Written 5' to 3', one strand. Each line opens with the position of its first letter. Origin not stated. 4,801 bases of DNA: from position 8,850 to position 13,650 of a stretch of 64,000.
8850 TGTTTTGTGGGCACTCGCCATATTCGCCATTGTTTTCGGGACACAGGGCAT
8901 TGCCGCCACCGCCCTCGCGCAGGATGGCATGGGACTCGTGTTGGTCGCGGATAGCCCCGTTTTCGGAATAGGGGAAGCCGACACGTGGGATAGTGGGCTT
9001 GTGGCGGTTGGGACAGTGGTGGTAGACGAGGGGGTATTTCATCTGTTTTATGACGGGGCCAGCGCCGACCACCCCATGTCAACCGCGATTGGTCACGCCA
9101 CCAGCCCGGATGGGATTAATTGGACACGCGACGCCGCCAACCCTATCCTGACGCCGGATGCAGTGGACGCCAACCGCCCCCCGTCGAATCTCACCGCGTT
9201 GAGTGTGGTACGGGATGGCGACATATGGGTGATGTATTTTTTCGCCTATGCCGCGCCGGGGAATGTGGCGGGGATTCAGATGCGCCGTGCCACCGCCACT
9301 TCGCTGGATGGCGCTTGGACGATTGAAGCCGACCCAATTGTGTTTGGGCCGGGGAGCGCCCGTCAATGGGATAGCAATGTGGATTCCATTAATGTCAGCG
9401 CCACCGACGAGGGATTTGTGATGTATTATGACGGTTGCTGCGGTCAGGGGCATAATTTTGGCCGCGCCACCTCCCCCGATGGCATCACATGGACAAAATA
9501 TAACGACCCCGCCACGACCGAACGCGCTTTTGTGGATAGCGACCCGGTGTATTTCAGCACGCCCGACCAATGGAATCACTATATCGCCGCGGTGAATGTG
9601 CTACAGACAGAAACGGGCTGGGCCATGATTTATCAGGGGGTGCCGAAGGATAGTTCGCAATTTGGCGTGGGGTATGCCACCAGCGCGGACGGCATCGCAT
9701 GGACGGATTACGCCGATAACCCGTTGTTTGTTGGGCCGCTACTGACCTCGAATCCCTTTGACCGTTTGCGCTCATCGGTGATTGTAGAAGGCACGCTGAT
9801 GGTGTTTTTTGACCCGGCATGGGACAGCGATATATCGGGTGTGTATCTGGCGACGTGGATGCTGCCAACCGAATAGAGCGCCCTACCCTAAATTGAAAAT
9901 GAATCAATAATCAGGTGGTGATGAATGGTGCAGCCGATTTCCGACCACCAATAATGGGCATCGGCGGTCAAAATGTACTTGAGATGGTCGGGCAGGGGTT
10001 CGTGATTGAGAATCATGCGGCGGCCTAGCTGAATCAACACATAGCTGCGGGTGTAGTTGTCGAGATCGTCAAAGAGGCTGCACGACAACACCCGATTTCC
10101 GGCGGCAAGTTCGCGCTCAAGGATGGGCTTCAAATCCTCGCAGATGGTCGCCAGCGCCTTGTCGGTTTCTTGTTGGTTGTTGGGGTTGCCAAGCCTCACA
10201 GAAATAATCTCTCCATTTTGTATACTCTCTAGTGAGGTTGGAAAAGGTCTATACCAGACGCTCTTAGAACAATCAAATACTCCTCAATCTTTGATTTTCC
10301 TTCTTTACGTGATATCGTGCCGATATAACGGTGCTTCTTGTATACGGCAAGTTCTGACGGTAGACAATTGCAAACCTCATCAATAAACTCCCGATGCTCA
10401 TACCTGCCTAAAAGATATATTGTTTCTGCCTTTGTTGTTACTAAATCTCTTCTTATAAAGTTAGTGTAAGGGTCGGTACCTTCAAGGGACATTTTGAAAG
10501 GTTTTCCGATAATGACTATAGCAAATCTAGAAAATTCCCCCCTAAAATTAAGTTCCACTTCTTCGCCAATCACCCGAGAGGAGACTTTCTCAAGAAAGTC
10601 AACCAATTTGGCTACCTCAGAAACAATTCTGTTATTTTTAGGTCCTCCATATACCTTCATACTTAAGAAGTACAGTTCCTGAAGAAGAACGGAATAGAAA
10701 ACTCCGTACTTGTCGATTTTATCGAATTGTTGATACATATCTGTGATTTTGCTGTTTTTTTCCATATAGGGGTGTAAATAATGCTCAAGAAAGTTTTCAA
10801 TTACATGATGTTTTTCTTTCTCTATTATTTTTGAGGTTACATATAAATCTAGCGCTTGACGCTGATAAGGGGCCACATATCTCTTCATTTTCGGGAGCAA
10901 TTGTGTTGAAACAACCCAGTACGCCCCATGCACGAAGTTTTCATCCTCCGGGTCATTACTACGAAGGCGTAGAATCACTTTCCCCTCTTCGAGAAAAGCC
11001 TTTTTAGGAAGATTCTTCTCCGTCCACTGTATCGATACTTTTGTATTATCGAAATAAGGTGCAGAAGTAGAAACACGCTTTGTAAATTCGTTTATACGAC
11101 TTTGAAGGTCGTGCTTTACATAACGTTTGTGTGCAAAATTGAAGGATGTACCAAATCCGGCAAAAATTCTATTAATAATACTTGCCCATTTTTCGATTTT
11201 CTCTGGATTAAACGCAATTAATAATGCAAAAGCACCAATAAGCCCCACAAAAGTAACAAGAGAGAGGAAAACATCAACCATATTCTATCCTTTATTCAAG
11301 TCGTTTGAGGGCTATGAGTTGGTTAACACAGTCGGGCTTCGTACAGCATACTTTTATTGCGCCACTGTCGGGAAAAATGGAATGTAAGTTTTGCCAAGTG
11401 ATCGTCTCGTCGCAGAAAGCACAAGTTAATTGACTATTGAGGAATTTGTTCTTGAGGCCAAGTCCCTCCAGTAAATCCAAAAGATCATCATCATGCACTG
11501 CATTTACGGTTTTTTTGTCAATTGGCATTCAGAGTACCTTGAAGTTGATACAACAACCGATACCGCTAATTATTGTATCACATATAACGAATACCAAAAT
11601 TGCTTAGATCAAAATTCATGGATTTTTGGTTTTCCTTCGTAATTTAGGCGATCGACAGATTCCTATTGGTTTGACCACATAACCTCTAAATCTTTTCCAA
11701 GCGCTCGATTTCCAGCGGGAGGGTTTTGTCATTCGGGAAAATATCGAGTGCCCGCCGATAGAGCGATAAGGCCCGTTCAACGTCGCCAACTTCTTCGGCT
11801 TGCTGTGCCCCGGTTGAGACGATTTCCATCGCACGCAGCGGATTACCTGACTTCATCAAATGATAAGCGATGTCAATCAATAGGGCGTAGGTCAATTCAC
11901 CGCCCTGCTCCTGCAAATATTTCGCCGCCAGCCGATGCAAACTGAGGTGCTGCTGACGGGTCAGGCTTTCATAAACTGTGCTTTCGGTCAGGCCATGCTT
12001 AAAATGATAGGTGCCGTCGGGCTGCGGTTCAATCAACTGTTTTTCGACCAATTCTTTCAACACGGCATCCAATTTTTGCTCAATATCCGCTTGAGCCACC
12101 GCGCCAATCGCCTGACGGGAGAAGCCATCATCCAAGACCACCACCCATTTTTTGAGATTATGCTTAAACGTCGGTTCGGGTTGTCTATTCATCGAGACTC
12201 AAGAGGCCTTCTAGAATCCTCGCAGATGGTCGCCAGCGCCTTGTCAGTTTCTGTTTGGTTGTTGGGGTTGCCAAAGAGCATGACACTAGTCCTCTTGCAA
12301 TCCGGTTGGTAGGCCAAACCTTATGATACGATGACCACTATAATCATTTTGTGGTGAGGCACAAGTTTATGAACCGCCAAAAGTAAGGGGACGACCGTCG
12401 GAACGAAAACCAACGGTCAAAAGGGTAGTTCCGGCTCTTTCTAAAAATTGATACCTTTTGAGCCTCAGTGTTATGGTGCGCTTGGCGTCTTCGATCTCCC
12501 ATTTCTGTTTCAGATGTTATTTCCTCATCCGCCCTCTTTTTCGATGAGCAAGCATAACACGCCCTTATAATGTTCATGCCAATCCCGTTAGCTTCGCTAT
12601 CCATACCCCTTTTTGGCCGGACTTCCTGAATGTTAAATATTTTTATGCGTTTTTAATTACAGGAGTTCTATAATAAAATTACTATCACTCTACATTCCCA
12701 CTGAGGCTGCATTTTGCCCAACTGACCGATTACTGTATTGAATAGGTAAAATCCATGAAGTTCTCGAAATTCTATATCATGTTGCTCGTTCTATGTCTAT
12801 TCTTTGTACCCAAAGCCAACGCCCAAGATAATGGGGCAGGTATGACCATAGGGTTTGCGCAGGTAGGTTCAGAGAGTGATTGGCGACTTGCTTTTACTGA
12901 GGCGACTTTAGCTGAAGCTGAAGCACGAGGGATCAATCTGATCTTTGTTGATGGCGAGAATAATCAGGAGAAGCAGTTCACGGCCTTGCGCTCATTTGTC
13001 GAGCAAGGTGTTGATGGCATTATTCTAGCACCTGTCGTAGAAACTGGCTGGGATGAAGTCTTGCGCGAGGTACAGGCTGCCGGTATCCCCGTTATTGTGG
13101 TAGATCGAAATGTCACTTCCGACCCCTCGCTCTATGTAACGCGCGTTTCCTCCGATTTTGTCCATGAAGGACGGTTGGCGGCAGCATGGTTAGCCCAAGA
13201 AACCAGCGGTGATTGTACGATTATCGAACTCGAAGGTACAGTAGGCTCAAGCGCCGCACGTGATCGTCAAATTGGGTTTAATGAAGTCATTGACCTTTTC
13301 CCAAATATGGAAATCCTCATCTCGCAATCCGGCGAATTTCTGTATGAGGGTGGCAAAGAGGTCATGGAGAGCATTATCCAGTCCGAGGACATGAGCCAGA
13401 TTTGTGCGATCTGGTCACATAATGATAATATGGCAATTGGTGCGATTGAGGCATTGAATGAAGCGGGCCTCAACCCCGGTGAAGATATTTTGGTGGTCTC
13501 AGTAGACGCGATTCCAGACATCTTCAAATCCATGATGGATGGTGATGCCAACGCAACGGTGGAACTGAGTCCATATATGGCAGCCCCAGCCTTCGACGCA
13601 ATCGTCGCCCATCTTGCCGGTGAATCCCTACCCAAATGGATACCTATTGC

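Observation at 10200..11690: Low-GC two-gene cassette of unknown function (TM-anchored 350-aa protein plus 78-aa Zn-ribbon protein): best candidate for an undescribed accessory or defence-type module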

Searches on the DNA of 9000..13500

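Call 55: search_rna_families(source=window, start=9000, end=13500, threshold=evalue, max_evalue=1)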
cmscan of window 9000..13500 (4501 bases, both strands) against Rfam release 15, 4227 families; matches with E-value up to 1: 0.
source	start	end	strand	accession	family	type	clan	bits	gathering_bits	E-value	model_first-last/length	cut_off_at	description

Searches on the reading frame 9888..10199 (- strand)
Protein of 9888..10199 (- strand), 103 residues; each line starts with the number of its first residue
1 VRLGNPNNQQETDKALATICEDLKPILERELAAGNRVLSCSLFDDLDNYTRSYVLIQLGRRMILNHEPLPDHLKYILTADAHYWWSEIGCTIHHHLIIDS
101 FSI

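Call 5: search_protein_families(library=pfam, proteins=[window:9888-10199:-], max_evalue=1)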
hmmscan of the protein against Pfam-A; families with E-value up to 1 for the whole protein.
window:9888-10199:- (103 aa): 0 families

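Call 6: search_protein_families(library=padloc, proteins=[window:9888-10199:-], max_evalue=1)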
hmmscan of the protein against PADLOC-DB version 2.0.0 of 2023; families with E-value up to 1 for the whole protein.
window:9888-10199:- (103 aa): 0 families

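Call 9: search_protein_families(library=ncbifam, proteins=[window:9888-10199:-], max_evalue=1)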
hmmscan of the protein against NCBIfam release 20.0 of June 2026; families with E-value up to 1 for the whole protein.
window:9888-10199:- (103 aa): 1 family
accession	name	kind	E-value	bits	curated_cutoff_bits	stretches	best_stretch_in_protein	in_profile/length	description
NF041081.1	prot_lys_mtase_Arch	equivalog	0.056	13.5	200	1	16-40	85-109/142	protein-lysine N-methyltransferase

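Call 10: search_protein_families(library=phrogs, proteins=[window:9888-10199:-], max_evalue=1)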
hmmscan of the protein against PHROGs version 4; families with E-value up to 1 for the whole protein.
window:9888-10199:- (103 aa): 1 family
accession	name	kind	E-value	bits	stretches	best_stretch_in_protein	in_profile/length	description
phrog_2350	-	unknown function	0.42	11.8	1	6-35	26-55/62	-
